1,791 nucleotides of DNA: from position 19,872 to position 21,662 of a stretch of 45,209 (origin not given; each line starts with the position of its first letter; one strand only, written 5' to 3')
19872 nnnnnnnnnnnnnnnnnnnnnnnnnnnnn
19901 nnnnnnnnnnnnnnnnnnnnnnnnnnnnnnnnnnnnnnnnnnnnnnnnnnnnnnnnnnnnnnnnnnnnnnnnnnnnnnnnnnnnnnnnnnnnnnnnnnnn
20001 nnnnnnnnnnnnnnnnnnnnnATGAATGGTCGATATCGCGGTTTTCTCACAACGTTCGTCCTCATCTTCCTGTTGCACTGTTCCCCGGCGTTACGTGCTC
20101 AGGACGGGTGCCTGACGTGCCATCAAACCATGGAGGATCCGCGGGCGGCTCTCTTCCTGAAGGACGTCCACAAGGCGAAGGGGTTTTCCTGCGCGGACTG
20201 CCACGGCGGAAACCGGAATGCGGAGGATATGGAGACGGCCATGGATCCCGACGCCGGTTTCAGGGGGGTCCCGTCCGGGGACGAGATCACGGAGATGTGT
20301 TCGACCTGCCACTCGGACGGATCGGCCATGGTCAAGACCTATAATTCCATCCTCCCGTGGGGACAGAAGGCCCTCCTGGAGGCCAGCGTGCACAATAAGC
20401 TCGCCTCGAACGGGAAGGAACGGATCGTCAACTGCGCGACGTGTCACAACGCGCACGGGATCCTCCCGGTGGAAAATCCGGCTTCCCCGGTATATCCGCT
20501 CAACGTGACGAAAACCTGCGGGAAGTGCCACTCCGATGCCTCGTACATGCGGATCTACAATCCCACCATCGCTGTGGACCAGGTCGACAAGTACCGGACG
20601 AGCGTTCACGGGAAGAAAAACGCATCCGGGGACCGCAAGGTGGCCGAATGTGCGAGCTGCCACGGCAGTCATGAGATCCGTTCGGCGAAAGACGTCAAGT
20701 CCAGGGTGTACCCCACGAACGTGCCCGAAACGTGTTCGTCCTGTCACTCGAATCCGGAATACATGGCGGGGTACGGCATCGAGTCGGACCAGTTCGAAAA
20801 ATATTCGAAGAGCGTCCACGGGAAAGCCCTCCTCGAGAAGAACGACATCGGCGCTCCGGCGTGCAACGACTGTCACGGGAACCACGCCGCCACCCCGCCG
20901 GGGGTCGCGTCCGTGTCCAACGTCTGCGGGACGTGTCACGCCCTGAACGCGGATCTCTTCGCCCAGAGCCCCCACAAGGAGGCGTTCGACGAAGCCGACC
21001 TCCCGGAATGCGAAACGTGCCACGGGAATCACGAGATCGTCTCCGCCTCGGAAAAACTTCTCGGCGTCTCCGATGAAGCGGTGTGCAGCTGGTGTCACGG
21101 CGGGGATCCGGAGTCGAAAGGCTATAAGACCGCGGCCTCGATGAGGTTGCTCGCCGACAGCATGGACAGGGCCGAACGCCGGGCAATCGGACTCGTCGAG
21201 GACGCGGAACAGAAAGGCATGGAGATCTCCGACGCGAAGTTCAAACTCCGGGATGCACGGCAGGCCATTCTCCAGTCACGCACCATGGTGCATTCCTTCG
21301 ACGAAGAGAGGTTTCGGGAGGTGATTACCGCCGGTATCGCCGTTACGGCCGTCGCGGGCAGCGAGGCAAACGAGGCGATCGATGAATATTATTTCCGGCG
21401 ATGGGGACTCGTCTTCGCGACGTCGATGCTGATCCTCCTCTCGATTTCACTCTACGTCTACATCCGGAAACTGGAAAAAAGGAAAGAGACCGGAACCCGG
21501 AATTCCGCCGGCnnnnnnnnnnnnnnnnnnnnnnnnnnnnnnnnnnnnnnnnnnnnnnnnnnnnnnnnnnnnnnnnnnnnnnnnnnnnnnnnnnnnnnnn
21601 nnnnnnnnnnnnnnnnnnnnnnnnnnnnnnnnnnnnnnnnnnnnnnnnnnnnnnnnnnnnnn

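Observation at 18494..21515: Rieske/cytochrome b6-type complex with an anchored 11-haem cytochrome in place of cytochrome c1/f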

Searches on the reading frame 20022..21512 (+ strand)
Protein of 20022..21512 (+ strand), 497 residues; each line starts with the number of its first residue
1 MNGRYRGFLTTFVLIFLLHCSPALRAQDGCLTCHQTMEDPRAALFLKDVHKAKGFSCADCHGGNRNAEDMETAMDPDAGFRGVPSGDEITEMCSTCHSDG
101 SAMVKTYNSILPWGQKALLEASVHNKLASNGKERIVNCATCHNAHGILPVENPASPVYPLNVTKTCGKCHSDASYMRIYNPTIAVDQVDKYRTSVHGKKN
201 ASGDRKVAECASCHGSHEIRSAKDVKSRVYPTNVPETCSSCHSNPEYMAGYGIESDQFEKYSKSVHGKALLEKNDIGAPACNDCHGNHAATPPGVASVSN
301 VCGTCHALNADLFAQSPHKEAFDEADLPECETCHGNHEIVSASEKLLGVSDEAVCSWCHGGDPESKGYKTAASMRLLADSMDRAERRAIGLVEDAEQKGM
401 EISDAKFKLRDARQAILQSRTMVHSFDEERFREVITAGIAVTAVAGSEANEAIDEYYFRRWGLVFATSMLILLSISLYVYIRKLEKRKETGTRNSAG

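Call 4: search_protein_families(library=pfam, proteins=[window:20022-21512:+], max_evalue=0.01)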
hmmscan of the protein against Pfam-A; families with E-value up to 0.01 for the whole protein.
window:20022-21512:+ (497 aa): 7 families
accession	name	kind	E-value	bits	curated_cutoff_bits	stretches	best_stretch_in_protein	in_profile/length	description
PF14537.11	Cytochrom_c3_2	-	1.6e-19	70.6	25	3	49-171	1-79/79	Cytochrome c3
PF09699.15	Paired_CXXCH_1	-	6.3e-19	67.8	20.6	4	207-244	6-38/41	Doubled CXXCH motif (Paired_CXXCH_1)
PF14522.11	Cytochrome_C7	-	1.4e-15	57.3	24.8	2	27-98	13-67/67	Cytochrome c7 and related cytochrome c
PF22113.1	Mtrc-MtrF_II-IV_dom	-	4e-11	43.2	30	2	27-219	6-168/176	Outer membrane cytochrome MtrC/MtrF-like, domains II/IV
PF00684.25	DnaJ_CXXCXGXG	-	2.7e-10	40.8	32.7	1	196-246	5-52/65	DnaJ central domain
PF22678.1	Cytochrom_c_NrfB-like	-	0.00093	20.1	27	1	24-71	30-75/89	Cytochrome c-type protein NrfB-like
PF02335.20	Cytochrom_C552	-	0.0062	16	24.1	1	40-105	230-290/438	Cytochrome c552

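Call 5: search_protein_families(library=ncbifam, proteins=[window:20022-21512:+], max_evalue=0.01)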
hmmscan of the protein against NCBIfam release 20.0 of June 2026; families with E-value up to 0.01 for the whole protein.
window:20022-21512:+ (497 aa): 10 families
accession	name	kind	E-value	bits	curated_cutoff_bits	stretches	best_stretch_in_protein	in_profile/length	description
TIGR03508.1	decahem_SO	subfamily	1.9e-16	60.3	192.2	2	188-360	14-175/258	DmsE family decaheme c-type cytochrome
TIGR03507.1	decahem_SO1788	subfamily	1.7e-10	40.1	209.3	2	301-421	245-362/672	OmcA/MtrC family decaheme c-type cytochrome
TIGR01905.1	paired_CXXCH_1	subfamily_domain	8.7e-09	35.2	25.2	1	329-360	8-37/41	doubled CXXCH domain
NF041198.1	UshA_like_PCGU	equivalog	3.8e-05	22.5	275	0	28-99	443-510/519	UshA-like (seleno)protein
NF040943.1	cytoc3_ExtM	equivalog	4.1e-05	22.1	800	1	11-99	3-81/599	selenite/tellurite reduction operon c-type cytochrome ExtM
TIGR04257.1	nanowire_3heme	domain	8.8e-05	22.6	40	1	136-173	24-61/75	c(7)-type cytochrome triheme domain-containing protein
NF040967.1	cytc_ExtN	equivalog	0.001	18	200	0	123-334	26-231/415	selenite/tellurite reduction operon c-type cytochrome ExtN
NF040968.1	FeS_ExtO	equivalog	0.0013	17.7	200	0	123-334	26-231/416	selenite/tellurite reduction operon b-type cytochrome iron-sulfur cluster-binding subunit ExtO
TIGR03153.1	cytochr_NrfH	equivalog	0.0014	18.7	134.2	0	26-61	27-133/138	cytochrome c nitrite reductase small subunit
TIGR03146.1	cyt_nit_nrfB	equivalog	0.0018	18.6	166.6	0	25-73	82-128/145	cytochrome c nitrite reductase pentaheme subunit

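Call 6: find_homologous_proteins(query=window:20022-21512:+, max_evalue=0.00001)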
Query window:20022-21512:+ (497 aa): 5283 proteins with E <= 0.00001 among 8000 candidates; the best 120 are listed.
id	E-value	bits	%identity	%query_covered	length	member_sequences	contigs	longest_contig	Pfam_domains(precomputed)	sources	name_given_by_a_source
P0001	0.0e+0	1091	94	100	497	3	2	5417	PF09699.16,PF14537.12,PF00684.26,PF14522.12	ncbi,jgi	-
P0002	2.0e-231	787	68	97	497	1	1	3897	PF09699.16,PF14537.12,PF13435.12,PF02085.22,PF00684.26,PF14522.12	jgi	-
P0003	2.1e-230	784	71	93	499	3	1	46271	PF09699.16,PF14537.12,PF14522.12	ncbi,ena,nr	ncbi:MAG TPA: cytochrome c3 family protein [Bacteroidota bacterium]|nr:cytochrome c3 family protein 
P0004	7.5e-208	709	62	93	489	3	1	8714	PF09699.16,PF14537.12,PF00684.26,PF14522.12,PF22113.2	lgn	-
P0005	9.3e-207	706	64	94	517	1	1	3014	PF09699.16,PF14537.12,PF13435.12,PF22678.2,PF00684.26,PF14522.12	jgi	-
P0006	1.4e-206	705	61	98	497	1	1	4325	PF09699.16,PF14537.12,PF13435.12,PF22678.2,PF00684.26,PF14522.12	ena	-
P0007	2.3e-206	704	62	99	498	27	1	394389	PF09699.16,PF14537.12,PF22678.2,PF00684.26,PF02335.21,PF14522.12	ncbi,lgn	-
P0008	2.6e-206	704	61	98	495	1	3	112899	PF09699.16,PF14537.12,PF22678.2,PF00684.26,PF14522.12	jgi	-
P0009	4.5e-206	703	61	98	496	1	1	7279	PF09699.16,PF14537.12,PF13435.12,PF22678.2,PF00684.26,PF14522.12,PF22113.2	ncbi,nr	ncbi:MAG TPA: cytochrome c3 family protein [Bacteroidota bacterium]|nr:cytochrome c3 family protein 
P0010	5.0e-206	703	63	98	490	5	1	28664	PF09699.16,PF14537.12,PF22678.2,PF00684.26,PF02335.21,PF14522.12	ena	-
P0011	6.9e-206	703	64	97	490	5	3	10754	PF09699.16,PF14537.12,PF13435.12,PF22678.2,PF14522.12,PF22113.2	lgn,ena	-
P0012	1.4e-205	702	60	98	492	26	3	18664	PF09699.16,PF14537.12,PF22678.2,PF14522.12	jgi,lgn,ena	-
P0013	5.4e-205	700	62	97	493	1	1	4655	PF09699.16,PF14537.12,PF22678.2,PF02085.22,PF00684.26,PF02335.21,PF14522.12,PF22113.2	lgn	-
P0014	6.5e-205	700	61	98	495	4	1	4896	PF09699.16,PF14537.12,PF22678.2,PF14522.12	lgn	-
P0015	6.7e-205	700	62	98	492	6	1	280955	PF09699.16,PF14537.12,PF22678.2,PF02335.21,PF14522.12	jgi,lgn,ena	-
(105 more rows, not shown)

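Call 9: find_related_loci(query=A1, collection=genome_contigs, flank=6000)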
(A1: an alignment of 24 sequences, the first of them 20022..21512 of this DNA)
Query A1 (497 aa) in genome_contigs; peptide patterns used: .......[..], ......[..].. (x = any residue, [..] = any of these).
386 stretches matched a pattern; 366 encode a relative of the query (tblastn E <= 1e-3); the best 80 are kept; 80 distinct loci.
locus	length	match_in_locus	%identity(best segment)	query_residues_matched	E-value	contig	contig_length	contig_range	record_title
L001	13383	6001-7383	71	26-486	0e+0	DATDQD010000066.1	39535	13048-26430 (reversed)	MAG TPA_asm: Bacteroidota bacterium isolate SMAG_U7938 k141_1375529, whole genome shotgun sequence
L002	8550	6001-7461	61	9-490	0e+0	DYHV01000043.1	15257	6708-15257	MAG TPA_asm: Ignavibacterium album isolate DR5_36_85 Afr_mines_DR5_650_length_15257_cov_35_923234, whole genome shotgun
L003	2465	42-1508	61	1-492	0e+0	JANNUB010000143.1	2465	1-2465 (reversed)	MAG: Ignavibacteriota bacterium isolate SOY_30_metabat_287 SOY_30_k141_3958464, whole genome shotgun sequence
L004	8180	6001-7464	60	1-488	0e+0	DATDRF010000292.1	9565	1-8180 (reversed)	MAG TPA_asm: Bacteroidota bacterium isolate SMAG_U7970 k141_834678, whole genome shotgun sequence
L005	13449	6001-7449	62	12-495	0e+0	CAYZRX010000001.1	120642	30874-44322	MAG TPA_asm: uncultured Ignavibacteriaceae bacterium isolate SRP214966_co4_379 genome assembly, contig: NODE_25_length_1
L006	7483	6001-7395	63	26-490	0e+0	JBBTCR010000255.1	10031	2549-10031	MAG: Bacteroidota bacterium isolate H43-bin226_1 H43_bin226_1_000000000255, whole genome shotgun sequence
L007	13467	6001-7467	62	3-489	0e+0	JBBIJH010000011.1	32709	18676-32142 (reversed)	MAG: Ignavibacteriales bacterium isolate QH2F170213_bin_158 NODE_1548_length_32709_cov_4.851810, whole genome shotgun se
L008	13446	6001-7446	60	6-486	0e+0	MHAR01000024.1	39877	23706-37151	MAG: Ignavibacteria bacterium RIFOXYB12_FULL_35_14 rifoxyb3_full_scaffold_200, whole genome shotgun sequence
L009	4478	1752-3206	61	1-486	0e+0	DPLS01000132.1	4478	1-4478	MAG TPA_asm: Bacteroidetes bacterium isolate UBA11986 contig_318921, whole genome shotgun sequence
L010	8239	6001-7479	61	1-493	0e+0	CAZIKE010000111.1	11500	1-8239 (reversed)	MAG TPA_asm: uncultured Chitinophagales bacterium isolate SRP290908_co1_392 genome assembly, contig: NODE_8044_length_11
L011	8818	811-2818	61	11-495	0e+0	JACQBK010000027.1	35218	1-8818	MAG: Ignavibacteriales bacterium isolate NC_groundwater_940_Pr1_S-0.2um_46_57 Montesol18-Sp2_coassembly_scaffold_141826,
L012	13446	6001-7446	63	12-493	0e+0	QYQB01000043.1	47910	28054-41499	MAG: bacterium isolate PowLak16_MAG13 c_000000133897, whole genome shotgun sequence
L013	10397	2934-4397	61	1-488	0e+0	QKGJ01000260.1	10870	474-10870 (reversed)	MAG: Ignavibacteria bacterium isolate SZUA-525 scaffold_21238, whole genome shotgun sequence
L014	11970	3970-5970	61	12-491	0e+0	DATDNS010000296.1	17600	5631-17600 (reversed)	MAG TPA_asm: Bacteroidota bacterium isolate SMAG_U443 k141_105952, whole genome shotgun sequence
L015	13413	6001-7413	63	16-488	0e+0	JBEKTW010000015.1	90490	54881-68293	MAG: Bacteroidota bacterium isolate SPRUCE 567 SPRUCE_567_15, whole genome shotgun sequence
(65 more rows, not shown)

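Call 19: search_solved_structures(query=window:20022-21512:+, max_evalue=0.01, show_alignments=1)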
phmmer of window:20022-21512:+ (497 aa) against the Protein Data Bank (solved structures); distinct sequences matched with E-value up to 0.01: 2.
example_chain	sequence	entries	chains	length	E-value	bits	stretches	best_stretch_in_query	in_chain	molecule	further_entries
1oah_A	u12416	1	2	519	0.0076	18.2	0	37-103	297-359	CYTOCHROME C NITRITE REDUCTASE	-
1fs7_A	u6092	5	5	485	0.0087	18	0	39-104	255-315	CYTOCHROME C NITRITE REDUCTASE | Cytochrome c-552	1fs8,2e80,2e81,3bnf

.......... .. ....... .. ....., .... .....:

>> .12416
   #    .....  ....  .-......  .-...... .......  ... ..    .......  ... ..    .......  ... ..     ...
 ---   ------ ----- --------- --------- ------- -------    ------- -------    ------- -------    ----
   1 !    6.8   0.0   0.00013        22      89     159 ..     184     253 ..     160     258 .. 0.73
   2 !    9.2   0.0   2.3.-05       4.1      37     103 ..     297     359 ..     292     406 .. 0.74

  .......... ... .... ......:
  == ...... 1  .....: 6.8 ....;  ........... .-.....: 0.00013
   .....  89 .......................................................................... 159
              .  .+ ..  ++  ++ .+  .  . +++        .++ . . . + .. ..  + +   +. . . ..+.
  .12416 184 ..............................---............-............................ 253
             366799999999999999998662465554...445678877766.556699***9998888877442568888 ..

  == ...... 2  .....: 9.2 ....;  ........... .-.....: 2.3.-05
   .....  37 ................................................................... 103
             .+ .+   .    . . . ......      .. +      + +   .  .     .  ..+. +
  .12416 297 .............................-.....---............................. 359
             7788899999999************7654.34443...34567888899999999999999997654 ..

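Call 34: predict_structure(alignment_id=A1)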
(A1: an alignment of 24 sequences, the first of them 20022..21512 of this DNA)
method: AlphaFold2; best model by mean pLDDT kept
length: 497 residues; sequences in the alignment: 24
mean_pLDDT: 68.3   pTM: 0.41
mean pLDDT of the five models: 68.3, 62.4, 58.4, 52.4, 51.3
residues with pLDDT >= 90: 29; 70-90: 203; 50-70: 191; < 50: 74
segments of 3 or more residues with pLDDT < 50: 21-26, 131-136, 182-184, 207-218, 274-282, 284-305, 336-344
pLDDT, mean of each block of 10 residues (from residue 1): 78 77 57 82 78 79 84 85 68 70 59 63 56 50 61 68 64 57 51 57 52 46 59 61 60 59 58 51 45 38 50 73 72 52 61 78 86 85 88 88 80 74 74 88 91 88 87 93 79 51
secondary structure, 60 per line:
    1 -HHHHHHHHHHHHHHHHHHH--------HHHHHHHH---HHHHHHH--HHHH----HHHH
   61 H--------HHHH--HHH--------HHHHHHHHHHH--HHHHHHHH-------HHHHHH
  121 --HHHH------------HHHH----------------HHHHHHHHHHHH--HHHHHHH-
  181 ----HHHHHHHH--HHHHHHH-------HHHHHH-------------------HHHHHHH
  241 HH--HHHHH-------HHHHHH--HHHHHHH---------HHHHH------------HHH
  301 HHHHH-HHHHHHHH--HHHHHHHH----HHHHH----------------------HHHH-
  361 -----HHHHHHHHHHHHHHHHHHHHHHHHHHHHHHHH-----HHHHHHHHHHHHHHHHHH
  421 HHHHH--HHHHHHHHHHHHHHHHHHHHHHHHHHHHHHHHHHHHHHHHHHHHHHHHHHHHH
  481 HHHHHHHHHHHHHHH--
elements in order: H2-20 H29-36 H40-46 H49-52 H57-61 H70-73 H87-97 H100-107 H115-120 H123-126 H139-142 H159-170 H173-179 H185-192 H195-201 H209-214 H234-242 H245-249 H257-262 H265-271 H281-285 H298-305 H307-314 H317-324 H329-333 H356-359 H366-397 H403-425 H428-495

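Call 40: fold_search(model_id=the predicted structure, library=pdb)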
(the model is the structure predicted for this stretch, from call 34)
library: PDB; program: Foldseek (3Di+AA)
matches with E <= 10: 65; with E <= 0.001: 0
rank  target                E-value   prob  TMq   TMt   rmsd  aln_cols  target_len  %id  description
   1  4n4j                  2.3e-02  0.95  0.23  0.23  19.2       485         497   14  Kuenenia stuttgartiensis hydroxylamine oxidoreductase (released 2013-12-11)
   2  4n4m                  6.3e-02  0.85  0.23  0.23  18.8       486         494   14  Kuenenia stuttgartiensis hydroxylamine oxidoreductase soaked in phenyl hydrazine (released 2013-12-11)
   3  6hif_A                2.5e-01  0.95  0.31  0.29  11.3       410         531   15  Kuenenia stuttgartiensis hydrazine dehydrogenase complex (released 2019-04-17)
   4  2ot4_A                8.5e-01  0.54  0.15  0.15  10.2       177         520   15  Structure of a hexameric multiheme c nitrite reductase from the extremophile bacterium Thiolkalivibrio nitratireducens (released 2008-04-08)
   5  6rcu_A                1.2e+00  0.06  0.09  0.14  25.2       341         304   12  PfRH5 bound to monoclonal antibodies R5.004 and R5.016 (released 2019-06-26)
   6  4rkm_G                1.8e+00  0.16  0.18  0.15  13.8       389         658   12  Wolinella succinogenes octaheme sulfite reductase MccA, form I (released 2015-02-04)
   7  7uni_A                1.8e+00  0.33  0.17  0.33  18.4       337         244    9  De novo designed chlorophyll dimer protein with Zn pheophorbide a methyl ester, SP2-ZnPPaM (released 2023-04-19)
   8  7uni_B                1.9e+00  0.28  0.16  0.31  17.9       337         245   11  De novo designed chlorophyll dimer protein with Zn pheophorbide a methyl ester, SP2-ZnPPaM (released 2023-04-19)
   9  6rcv_A                3.8e+00  0.03  0.08  0.13  24.9       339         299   11  PfRH5 bound to monoclonal antibodies R5.011 and R5.016 (released 2019-06-26)
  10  7uni_D                4.1e+00  0.15  0.16  0.32  18.0       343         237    9  De novo designed chlorophyll dimer protein with Zn pheophorbide a methyl ester, SP2-ZnPPaM (released 2023-04-19)
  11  4wat                  4.3e+00  0.02  0.07  0.10  25.1       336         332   10  Crystal structure of PfRh5, an essential P. falciparum ligand for invasion of human erythrocytes (released 2014-10-22)
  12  9cop_A                4.5e+00  0.11  0.14  0.12  16.8       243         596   11  Yeast RAVE bound to V-ATPase V1 complex (released 2024-11-20)
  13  6tz4_02               4.7e+00  0.25  0.12  0.27  14.4       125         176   14  CryoEM reconstruction of membrane-bound ESCRT-III filament composed of CHMP1B+IST1 (right-handed) (released 2020-04-08)
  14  7tmm_C                4.9e+00  0.11  0.14  0.13  18.2       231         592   12  Complete V1 Complex from Saccharomyces cerevisiae (released 2022-04-06)
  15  9tav_B                4.9e+00  0.08  0.08  0.26  16.1       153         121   13  De novo photoenzyme photoABLE2 in complex with substrate (released 2026-03-25)
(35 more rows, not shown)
